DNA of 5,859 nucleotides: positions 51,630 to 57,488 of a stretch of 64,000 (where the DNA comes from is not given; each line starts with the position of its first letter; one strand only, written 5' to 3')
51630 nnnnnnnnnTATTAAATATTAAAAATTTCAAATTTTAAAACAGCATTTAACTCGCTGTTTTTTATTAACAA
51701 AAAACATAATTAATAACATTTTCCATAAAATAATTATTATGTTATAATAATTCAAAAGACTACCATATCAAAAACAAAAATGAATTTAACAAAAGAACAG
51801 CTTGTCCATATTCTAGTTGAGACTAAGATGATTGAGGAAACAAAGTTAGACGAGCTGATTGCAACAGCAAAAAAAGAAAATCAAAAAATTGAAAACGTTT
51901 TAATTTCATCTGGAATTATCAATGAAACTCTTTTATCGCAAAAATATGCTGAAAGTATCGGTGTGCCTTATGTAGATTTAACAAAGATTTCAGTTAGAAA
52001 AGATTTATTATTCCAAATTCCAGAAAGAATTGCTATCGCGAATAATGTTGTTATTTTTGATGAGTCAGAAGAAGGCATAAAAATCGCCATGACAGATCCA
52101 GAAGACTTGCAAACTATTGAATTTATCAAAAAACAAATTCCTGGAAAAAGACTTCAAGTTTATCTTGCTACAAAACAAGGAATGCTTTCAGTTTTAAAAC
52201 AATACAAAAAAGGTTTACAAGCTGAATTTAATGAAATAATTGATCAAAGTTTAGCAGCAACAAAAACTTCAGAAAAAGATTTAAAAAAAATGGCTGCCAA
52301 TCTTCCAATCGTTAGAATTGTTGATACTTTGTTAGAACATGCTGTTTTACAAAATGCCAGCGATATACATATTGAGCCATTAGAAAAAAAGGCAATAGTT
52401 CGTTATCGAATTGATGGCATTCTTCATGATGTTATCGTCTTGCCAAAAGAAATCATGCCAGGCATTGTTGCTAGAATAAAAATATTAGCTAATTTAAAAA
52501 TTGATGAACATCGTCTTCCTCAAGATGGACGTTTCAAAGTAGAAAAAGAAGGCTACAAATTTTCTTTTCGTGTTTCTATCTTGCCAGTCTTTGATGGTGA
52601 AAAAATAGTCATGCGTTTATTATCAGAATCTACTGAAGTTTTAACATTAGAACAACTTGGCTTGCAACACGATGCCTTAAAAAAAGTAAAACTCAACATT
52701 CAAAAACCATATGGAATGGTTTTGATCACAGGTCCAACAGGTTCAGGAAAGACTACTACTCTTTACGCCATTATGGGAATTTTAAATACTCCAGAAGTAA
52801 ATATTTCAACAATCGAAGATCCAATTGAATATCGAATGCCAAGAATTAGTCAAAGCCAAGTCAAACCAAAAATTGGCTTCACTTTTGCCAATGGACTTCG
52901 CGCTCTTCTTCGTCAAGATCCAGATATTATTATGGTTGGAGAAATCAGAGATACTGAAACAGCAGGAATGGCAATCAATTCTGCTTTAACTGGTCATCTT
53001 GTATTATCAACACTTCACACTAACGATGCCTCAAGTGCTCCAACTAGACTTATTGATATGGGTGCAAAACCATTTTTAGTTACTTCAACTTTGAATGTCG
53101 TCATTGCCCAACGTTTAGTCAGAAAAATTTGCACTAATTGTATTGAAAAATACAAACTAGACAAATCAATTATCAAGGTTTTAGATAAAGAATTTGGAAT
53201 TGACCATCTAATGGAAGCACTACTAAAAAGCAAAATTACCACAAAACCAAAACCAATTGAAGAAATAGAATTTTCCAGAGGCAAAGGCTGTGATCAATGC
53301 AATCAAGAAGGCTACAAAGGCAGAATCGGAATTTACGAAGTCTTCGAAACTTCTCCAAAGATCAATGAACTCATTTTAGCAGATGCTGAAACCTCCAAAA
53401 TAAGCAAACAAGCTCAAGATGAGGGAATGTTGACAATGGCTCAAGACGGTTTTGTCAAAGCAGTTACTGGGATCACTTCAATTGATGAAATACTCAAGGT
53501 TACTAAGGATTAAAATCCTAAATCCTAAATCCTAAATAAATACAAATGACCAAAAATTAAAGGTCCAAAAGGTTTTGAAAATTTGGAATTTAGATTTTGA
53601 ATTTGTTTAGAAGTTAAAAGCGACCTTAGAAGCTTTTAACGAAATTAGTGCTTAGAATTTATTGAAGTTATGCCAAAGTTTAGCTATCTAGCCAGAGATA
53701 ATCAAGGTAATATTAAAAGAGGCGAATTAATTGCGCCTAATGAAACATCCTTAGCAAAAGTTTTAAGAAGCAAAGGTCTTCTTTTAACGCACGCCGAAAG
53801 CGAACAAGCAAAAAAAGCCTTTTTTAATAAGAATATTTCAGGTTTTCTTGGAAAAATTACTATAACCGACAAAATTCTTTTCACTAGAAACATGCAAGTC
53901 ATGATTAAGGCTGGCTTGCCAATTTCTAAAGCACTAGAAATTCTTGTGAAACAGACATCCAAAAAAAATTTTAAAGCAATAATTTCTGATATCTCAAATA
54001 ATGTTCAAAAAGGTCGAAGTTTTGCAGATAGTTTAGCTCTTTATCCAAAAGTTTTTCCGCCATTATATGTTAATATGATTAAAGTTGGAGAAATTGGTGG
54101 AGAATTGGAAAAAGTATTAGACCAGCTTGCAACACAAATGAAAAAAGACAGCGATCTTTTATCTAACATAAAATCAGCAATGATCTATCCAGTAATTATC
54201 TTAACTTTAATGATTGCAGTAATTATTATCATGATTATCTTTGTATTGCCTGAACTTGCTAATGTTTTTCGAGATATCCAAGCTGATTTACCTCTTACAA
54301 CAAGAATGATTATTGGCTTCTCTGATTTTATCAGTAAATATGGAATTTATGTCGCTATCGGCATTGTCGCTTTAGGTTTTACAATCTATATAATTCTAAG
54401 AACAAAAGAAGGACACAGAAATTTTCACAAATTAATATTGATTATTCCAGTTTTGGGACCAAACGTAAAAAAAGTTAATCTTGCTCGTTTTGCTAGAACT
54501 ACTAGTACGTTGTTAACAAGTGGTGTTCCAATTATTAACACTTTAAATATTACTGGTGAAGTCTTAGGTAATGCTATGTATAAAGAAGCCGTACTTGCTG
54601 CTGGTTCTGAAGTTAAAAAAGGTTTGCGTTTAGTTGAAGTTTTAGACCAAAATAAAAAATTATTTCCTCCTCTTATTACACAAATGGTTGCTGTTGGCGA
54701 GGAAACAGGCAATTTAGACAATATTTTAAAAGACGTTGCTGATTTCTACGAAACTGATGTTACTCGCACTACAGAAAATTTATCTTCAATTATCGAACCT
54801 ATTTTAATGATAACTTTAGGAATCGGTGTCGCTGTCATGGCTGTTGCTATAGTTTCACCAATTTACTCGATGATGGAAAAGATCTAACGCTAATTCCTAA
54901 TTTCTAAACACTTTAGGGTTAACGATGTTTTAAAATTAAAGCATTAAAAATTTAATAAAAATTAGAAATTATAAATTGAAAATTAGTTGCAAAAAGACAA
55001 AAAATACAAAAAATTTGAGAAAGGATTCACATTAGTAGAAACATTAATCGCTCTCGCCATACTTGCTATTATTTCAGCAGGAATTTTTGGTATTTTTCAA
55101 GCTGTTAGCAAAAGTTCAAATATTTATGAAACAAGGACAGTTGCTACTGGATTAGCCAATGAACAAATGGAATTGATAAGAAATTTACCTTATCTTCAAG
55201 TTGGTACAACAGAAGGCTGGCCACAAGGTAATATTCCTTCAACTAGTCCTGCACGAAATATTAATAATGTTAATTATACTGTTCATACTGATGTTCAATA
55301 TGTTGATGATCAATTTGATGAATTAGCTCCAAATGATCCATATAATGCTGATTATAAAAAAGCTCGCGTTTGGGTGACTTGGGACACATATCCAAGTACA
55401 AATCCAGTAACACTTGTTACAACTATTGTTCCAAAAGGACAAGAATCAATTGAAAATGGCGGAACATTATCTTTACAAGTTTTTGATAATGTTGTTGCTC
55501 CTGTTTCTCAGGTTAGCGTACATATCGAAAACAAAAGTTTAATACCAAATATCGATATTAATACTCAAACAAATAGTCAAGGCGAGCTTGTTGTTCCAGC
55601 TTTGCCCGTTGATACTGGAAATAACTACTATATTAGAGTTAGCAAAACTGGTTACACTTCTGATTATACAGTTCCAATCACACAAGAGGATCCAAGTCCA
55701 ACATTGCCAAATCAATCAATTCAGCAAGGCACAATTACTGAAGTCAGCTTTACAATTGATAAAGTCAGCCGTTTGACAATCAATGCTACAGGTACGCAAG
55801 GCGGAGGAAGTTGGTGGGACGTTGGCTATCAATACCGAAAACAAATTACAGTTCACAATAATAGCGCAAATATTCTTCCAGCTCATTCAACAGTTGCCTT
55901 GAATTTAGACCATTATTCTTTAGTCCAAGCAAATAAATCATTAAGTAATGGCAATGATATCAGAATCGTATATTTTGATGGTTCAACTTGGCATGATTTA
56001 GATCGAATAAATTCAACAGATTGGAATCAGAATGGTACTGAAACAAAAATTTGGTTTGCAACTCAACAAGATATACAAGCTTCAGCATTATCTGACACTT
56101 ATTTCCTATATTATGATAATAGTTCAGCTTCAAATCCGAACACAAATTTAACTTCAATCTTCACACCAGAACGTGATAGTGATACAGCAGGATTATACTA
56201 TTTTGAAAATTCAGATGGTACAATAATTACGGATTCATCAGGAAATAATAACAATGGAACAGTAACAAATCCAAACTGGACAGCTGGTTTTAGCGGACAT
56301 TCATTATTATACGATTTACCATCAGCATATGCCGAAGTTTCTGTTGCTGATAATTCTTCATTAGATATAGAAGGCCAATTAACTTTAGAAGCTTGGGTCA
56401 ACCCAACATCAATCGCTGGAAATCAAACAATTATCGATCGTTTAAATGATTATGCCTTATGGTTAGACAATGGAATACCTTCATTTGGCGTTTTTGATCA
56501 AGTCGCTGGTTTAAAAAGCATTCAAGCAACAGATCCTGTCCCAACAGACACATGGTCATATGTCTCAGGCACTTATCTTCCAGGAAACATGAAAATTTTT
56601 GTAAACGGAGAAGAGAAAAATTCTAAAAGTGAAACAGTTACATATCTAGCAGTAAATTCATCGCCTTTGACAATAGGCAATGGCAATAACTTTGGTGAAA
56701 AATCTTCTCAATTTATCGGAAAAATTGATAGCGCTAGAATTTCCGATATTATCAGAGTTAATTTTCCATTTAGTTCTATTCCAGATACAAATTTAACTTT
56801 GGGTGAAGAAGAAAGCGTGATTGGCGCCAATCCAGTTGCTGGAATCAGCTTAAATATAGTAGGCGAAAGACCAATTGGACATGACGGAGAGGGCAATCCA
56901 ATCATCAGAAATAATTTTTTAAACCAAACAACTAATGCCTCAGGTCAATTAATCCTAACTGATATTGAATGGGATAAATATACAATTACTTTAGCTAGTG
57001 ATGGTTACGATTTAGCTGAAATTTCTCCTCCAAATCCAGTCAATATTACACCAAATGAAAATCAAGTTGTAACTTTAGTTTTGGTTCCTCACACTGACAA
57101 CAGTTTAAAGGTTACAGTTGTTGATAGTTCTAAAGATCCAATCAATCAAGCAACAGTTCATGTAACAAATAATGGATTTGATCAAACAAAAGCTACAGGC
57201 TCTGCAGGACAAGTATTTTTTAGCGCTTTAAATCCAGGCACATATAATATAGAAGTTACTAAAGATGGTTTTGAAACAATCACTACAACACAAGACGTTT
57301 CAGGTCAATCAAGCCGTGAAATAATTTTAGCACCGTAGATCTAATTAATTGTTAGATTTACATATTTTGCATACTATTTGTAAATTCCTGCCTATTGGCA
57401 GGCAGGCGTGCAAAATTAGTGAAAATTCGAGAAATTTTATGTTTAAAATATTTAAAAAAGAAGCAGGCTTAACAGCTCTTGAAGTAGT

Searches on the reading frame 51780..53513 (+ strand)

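Call 13: search_protein_families(library=pfam, proteins=[window:51780-53513:+], max_evalue=0.001)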
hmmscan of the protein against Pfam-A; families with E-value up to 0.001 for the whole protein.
window:51780-53513:+ (577 aa): 6 families
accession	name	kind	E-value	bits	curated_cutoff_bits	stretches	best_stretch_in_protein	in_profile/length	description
PF00437.27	T2SSE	-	1.7e-128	428.8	24.9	1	175-572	6-369/370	Type II/IV secretion system protein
PF05157.20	MshEN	-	4.6e-12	46.2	23.1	1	61-143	2-84/90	MshEN domain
PF13555.12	AAA_29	-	7.4e-05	22.9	27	1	309-338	20-49/61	P-loop containing region of AAA domain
PF13476.12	AAA_23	-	7.7e-05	23.8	27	1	311-337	19-45/201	AAA domain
PF00005.33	ABC_tran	-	0.00016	22.7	25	1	301-370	2-66/137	ABC transporter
PF25199.1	nSTAND_NTPase5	-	0.00054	20.2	34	0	301-349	30-80/145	Novel STAND NTPase 5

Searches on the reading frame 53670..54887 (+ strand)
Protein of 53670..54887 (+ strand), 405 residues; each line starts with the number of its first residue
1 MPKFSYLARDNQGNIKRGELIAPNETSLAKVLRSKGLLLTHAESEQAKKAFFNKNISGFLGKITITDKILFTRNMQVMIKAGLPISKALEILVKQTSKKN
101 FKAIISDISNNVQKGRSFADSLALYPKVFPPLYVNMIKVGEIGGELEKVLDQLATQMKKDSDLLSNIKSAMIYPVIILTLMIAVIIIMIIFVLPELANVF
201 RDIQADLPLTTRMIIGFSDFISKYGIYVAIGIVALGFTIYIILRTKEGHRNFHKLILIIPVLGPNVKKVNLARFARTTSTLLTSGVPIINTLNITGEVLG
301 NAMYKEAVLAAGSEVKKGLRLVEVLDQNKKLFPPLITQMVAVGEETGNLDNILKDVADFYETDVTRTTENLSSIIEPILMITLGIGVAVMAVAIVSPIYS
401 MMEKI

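Call 13: search_protein_families(library=pfam, proteins=[window:53670-54887:+], max_evalue=0.001)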
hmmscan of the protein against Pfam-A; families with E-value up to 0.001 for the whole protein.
window:53670-54887:+ (405 aa): 1 family
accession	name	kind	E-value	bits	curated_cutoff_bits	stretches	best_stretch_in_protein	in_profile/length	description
PF00482.28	T2SSF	-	5.4e-57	191.6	25.2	2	71-194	1-125/125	Type II secretion system (T2SS), protein F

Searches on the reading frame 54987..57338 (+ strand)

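Call 13: search_protein_families(library=pfam, proteins=[window:54987-57338:+], max_evalue=0.001)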
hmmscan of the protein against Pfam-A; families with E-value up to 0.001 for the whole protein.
window:54987-57338:+ (783 aa): 7 families
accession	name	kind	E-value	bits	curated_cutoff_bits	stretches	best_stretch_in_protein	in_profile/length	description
PF13385.13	Laminin_G_3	-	7.9e-22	78.5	27.6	1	448-587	4-142/151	Concanavalin A-like lectin/glucanases superfamily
PF13620.12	CarboxypepD_reg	-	1.2e-20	74.1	32.3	2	707-772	2-70/82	Carboxypeptidase regulatory-like domain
PF13715.12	CarbopepD_reg_2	-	5.3e-09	36.4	32.2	1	710-779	4-72/88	CarboxypepD_reg-like domain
PF07963.17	N_methyl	-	8.4e-08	31.9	21.2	1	10-34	3-27/27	Prokaryotic N-terminal methylation motif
PF17802.7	SpaA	-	8.2e-07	29.5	23.1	0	706-762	2-65/91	Prealbumin-like fold domain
PF08308.17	PEGA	-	6.6e-05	23.2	20.8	0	746-772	30-56/71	PEGA domain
PF17210.9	SdrD_B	-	0.0005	20.7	29.7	0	712-772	17-78/112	SdrD B-like domain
